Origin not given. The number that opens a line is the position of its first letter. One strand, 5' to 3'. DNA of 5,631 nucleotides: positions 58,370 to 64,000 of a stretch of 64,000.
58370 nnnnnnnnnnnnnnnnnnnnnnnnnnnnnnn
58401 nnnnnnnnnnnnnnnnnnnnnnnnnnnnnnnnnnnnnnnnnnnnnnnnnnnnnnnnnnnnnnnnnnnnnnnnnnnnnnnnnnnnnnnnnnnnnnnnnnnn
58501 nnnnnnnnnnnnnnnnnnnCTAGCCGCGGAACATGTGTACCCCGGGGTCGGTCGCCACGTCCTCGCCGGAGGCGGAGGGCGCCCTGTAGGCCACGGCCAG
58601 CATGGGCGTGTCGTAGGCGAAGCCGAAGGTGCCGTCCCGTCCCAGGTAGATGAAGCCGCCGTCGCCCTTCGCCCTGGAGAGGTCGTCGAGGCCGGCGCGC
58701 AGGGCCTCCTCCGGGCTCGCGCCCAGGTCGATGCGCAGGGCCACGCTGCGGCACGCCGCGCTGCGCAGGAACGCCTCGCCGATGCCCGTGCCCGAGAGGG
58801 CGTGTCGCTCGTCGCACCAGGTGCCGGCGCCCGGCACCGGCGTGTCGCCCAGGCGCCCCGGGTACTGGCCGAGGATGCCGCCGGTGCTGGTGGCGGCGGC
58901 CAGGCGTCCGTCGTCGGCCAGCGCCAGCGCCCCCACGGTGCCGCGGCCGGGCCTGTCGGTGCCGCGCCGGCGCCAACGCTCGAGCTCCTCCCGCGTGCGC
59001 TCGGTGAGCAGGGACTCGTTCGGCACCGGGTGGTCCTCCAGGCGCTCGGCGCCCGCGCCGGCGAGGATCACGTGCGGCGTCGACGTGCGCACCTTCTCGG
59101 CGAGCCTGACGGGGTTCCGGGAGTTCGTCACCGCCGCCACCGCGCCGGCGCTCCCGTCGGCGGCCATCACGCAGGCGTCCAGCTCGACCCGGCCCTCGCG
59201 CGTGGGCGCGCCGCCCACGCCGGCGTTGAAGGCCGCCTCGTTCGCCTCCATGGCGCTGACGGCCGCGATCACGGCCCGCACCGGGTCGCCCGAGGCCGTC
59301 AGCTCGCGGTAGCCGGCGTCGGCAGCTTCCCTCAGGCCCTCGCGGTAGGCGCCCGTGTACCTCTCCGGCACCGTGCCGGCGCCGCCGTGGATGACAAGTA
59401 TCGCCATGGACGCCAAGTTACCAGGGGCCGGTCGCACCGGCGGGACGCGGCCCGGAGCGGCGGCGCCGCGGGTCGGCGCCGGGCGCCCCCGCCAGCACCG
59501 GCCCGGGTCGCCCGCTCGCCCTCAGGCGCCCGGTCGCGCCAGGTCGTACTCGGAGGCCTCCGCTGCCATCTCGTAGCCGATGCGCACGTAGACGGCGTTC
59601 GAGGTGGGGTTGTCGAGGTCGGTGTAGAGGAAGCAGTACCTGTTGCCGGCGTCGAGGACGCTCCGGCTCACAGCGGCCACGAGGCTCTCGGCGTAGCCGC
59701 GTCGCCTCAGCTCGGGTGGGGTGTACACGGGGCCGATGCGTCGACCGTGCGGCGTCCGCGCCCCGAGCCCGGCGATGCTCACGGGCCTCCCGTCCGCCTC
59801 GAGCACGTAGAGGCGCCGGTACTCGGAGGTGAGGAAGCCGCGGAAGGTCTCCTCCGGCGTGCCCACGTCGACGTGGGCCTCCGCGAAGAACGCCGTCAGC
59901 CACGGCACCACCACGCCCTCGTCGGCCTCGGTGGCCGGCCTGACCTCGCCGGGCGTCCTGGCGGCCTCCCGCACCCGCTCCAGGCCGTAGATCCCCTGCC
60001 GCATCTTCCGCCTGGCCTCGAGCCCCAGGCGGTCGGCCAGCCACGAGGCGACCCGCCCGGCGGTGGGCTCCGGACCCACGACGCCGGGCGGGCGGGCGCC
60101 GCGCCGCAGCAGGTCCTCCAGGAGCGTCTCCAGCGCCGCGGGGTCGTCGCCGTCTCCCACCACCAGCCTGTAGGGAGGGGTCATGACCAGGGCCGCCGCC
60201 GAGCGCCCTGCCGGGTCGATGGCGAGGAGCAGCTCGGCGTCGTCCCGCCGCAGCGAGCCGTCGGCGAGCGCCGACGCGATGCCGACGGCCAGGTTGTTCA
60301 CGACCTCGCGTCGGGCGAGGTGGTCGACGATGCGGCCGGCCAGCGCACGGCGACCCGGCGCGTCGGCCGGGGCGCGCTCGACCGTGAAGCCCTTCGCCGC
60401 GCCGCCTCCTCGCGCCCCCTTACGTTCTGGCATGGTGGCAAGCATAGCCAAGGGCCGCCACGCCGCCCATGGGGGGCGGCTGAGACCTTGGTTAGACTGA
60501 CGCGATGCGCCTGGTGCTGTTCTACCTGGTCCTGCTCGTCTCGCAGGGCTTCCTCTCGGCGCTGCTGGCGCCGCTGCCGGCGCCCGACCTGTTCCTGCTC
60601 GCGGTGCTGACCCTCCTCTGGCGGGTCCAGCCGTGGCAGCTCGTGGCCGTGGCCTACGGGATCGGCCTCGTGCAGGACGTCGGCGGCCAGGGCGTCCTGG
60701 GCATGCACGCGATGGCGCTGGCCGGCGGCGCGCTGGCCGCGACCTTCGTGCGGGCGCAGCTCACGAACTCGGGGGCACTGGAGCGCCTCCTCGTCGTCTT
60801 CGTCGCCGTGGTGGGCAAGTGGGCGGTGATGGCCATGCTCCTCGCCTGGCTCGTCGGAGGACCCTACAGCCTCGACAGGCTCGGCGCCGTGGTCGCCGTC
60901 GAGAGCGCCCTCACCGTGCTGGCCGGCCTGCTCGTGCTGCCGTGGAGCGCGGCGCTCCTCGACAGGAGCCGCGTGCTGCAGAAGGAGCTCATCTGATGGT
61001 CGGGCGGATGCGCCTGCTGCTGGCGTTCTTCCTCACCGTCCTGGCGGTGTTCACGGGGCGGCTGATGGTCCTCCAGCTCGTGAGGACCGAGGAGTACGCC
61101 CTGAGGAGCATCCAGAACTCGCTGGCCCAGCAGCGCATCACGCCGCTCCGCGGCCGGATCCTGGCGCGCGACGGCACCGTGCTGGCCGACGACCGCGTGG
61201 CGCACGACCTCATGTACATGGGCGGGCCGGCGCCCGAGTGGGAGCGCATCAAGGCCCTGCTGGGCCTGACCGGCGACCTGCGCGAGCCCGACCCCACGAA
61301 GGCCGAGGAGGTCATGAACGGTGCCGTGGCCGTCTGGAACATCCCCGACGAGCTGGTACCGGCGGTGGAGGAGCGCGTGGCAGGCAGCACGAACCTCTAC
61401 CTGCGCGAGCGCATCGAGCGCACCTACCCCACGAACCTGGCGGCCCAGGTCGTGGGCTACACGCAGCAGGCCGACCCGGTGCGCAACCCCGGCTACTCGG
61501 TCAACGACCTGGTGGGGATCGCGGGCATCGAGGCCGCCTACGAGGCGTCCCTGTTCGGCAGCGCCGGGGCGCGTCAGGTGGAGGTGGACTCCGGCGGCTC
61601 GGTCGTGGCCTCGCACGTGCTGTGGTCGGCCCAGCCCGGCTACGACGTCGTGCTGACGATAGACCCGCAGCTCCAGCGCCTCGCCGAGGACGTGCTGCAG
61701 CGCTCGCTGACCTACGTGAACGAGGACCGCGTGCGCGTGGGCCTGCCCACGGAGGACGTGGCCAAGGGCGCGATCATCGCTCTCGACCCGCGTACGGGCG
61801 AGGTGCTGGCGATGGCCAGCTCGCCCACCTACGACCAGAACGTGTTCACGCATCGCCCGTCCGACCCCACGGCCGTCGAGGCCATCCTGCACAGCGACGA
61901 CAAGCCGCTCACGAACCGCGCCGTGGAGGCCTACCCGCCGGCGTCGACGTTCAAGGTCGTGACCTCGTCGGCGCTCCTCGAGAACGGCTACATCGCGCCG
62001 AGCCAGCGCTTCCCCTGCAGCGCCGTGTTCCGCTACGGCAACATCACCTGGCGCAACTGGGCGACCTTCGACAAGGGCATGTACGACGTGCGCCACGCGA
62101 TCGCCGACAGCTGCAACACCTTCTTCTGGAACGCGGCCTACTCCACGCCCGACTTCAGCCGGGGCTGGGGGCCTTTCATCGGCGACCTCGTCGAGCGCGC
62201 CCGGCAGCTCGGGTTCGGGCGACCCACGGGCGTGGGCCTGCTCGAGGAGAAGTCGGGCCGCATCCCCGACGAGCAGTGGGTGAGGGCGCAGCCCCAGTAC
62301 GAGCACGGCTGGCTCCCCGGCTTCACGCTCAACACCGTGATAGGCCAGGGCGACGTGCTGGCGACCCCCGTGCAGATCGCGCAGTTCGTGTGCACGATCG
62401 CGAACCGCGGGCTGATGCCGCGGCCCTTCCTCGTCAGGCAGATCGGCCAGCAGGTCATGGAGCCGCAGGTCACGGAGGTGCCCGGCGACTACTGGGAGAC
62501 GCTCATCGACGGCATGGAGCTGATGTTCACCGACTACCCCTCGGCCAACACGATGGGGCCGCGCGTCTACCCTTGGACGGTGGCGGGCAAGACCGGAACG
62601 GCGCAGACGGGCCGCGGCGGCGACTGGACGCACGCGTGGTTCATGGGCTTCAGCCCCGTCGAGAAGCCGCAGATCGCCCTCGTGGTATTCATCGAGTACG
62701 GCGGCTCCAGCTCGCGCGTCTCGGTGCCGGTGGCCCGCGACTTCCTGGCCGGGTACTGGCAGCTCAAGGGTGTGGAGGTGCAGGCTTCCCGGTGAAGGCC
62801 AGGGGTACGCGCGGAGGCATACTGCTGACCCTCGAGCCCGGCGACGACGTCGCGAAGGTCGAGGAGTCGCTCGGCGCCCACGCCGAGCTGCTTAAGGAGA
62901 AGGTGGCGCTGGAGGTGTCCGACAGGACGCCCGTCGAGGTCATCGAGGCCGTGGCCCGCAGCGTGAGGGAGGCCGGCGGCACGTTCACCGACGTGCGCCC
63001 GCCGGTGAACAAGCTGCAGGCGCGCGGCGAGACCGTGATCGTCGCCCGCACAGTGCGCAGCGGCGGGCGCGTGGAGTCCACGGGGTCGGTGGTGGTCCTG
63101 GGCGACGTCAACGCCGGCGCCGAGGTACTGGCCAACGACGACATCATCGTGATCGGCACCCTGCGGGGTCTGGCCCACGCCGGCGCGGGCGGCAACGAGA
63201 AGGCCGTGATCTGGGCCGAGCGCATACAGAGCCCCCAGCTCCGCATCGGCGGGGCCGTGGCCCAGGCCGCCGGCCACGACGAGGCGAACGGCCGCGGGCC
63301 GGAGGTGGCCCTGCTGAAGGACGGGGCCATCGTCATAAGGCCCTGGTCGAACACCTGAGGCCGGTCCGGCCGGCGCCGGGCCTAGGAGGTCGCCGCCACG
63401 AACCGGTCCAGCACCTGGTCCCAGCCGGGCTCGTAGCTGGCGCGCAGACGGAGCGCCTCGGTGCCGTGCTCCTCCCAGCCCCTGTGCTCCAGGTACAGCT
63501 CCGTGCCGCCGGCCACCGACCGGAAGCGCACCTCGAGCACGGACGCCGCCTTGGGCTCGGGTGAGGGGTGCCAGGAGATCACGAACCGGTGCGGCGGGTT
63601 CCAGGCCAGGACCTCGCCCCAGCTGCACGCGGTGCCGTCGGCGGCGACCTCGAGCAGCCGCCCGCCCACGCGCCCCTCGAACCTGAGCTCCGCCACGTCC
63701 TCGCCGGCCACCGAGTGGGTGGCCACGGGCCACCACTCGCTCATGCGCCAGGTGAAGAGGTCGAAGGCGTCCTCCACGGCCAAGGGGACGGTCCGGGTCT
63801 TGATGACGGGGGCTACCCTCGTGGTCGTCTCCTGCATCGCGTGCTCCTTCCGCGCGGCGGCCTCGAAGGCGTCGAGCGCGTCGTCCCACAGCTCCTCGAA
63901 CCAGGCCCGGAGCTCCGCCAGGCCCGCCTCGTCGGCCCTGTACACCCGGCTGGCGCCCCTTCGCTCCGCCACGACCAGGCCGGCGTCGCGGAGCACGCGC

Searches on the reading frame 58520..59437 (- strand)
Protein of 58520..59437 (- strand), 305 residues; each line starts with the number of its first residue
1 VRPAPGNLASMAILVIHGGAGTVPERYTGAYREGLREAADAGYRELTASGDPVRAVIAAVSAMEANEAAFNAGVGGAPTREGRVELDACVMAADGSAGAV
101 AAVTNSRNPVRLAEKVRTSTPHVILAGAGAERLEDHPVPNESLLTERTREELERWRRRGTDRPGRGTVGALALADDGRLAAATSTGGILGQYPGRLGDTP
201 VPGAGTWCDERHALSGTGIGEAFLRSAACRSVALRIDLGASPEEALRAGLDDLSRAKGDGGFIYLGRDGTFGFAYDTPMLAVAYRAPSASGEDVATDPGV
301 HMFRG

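Call 72: search_protein_families(library=pfam, proteins=[window:58520-59437:-], max_evalue=0.001)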
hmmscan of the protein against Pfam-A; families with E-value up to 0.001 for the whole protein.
window:58520-59437:- (305 aa): 1 family
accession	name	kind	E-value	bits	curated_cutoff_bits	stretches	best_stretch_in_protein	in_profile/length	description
PF01112.23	Asparaginase_2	-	1e-70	238.8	27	1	13-288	2-301/309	Asparaginase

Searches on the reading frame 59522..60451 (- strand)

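Call 72: search_protein_families(library=pfam, proteins=[window:59522-60451:-], max_evalue=0.001)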
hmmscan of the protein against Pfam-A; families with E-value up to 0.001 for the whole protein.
window:59522-60451:- (309 aa): 5 families
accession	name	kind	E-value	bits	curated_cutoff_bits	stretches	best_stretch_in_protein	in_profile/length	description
PF08445.16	FR47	-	5.8e-11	42.7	22.1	1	237-297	22-81/86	FR47-like protein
PF00583.31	Acetyltransf_1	-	4.1e-09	37.2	20.7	1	199-293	22-116/116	Acetyltransferase (GNAT) family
PF13508.13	Acetyltransf_7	-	3e-06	27.9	27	1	212-294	3-83/84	Acetyltransferase (GNAT) domain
PF13673.13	Acetyltransf_10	-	0.00012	22.4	23.6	1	201-298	20-112/128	Acetyltransferase (GNAT) domain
PF13527.13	Acetyltransf_9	-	0.00062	20.2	25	0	237-295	73-126/127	Acetyltransferase (GNAT) domain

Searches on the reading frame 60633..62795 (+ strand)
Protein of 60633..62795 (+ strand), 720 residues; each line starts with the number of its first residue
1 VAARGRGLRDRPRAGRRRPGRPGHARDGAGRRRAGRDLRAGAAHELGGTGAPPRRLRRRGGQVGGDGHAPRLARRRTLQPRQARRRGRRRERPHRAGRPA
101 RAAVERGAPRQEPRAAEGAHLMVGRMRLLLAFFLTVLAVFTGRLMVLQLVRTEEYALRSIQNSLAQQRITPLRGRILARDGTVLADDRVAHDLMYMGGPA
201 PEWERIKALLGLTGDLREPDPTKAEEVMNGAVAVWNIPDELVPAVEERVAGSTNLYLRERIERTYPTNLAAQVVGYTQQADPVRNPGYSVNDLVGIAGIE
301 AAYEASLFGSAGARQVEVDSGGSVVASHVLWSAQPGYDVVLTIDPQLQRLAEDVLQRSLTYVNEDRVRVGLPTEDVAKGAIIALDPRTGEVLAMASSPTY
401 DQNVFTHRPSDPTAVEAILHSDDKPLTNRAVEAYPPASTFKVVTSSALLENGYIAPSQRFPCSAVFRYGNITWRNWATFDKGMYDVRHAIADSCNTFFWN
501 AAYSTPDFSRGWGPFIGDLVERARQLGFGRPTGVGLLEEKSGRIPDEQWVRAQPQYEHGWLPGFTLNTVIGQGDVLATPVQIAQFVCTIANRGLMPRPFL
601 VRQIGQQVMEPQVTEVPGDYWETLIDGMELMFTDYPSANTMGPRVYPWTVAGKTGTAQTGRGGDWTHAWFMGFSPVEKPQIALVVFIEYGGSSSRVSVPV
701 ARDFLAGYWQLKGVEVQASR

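Call 72: search_protein_families(library=pfam, proteins=[window:60633-62795:+], max_evalue=0.001)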
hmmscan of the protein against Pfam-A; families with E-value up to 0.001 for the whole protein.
window:60633-62795:+ (720 aa): 2 families
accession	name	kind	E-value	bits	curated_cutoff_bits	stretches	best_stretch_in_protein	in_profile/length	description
PF00905.27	Transpeptidase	-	1.4e-55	189.1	22.1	1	379-705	1-298/299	Penicillin binding protein transpeptidase domain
PF03717.20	PBP_dimer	-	3.8e-20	73.5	24.4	1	169-326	2-177/180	Penicillin-binding Protein dimerisation domain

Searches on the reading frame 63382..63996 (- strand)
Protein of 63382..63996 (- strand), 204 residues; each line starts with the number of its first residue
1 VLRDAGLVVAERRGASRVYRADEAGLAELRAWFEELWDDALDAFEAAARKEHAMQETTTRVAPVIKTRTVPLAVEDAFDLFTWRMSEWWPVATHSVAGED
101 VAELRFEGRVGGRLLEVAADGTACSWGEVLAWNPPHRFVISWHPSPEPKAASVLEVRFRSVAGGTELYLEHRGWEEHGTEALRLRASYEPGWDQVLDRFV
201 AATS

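Call 72: search_protein_families(library=pfam, proteins=[window:63382-63996:-], max_evalue=0.001)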
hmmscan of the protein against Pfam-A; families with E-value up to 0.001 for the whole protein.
window:63382-63996:- (204 aa): 1 family
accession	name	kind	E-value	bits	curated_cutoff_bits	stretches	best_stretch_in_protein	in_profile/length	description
PF08327.17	AHSA1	-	6.7e-11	42.9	22.1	1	86-201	18-122/125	Activator of Hsp90 ATPase homolog 1-like protein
